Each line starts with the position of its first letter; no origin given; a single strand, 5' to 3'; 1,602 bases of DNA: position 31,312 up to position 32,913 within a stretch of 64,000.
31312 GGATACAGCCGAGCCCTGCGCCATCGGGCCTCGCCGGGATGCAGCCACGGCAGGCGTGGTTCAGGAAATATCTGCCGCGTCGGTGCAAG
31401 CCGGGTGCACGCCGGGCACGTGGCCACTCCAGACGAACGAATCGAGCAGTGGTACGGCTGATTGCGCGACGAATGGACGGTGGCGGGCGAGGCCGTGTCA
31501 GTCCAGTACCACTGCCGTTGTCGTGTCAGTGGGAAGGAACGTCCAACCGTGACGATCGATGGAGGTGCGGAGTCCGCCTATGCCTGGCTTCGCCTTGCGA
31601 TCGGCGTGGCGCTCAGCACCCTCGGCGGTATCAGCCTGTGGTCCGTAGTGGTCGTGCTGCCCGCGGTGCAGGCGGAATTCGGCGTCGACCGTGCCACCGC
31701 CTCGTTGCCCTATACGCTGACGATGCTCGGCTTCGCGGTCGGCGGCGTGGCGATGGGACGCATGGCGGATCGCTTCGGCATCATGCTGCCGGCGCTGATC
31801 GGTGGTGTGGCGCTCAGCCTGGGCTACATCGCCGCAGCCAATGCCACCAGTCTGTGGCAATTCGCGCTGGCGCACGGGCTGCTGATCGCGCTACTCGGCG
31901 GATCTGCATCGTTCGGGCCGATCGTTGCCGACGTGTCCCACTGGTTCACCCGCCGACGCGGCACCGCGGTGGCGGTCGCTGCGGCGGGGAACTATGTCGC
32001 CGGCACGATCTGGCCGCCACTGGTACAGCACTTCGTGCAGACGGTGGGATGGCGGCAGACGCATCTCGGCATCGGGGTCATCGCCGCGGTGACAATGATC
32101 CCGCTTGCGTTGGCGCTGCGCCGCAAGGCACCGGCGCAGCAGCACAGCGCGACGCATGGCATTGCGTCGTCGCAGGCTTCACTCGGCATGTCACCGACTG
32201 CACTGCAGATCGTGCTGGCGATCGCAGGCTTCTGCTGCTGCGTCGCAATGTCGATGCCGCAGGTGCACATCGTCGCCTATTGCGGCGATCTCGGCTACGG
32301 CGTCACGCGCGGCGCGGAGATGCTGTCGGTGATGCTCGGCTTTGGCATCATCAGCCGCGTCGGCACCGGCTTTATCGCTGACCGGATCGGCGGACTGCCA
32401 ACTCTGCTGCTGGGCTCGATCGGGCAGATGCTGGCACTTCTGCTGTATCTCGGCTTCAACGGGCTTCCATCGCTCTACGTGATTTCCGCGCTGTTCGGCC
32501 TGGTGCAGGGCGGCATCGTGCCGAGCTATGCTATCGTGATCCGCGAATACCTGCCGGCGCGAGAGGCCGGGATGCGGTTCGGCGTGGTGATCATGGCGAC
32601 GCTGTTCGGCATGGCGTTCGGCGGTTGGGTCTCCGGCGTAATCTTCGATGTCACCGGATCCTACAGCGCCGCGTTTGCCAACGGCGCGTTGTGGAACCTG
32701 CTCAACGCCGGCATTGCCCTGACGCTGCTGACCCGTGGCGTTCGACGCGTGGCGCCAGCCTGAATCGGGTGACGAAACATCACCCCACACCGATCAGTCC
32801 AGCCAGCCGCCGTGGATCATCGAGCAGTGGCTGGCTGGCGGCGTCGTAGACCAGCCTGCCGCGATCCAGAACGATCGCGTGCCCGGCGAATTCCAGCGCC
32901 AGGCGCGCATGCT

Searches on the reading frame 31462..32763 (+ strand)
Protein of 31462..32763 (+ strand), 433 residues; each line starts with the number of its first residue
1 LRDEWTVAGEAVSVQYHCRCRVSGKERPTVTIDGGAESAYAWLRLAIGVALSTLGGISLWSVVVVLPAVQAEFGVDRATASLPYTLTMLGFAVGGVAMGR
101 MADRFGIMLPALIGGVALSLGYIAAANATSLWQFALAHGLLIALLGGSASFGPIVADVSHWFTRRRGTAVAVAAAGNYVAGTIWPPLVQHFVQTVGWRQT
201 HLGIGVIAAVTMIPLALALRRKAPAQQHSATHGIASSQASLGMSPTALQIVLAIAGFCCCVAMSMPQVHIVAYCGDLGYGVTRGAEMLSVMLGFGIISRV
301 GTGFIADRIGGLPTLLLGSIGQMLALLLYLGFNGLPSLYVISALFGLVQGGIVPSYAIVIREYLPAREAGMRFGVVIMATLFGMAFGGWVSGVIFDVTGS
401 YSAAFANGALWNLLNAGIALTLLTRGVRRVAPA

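Call 14: search_protein_families(library=pfam, proteins=[window:31462-32763:+], max_evalue=0.00001)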
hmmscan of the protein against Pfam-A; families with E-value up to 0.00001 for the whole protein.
window:31462-32763:+ (433 aa): 1 family
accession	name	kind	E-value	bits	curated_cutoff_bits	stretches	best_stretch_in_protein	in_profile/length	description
PF07690.21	MFS_1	-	3e-36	125.5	33.4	2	53-333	6-289/347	Major Facilitator Superfamily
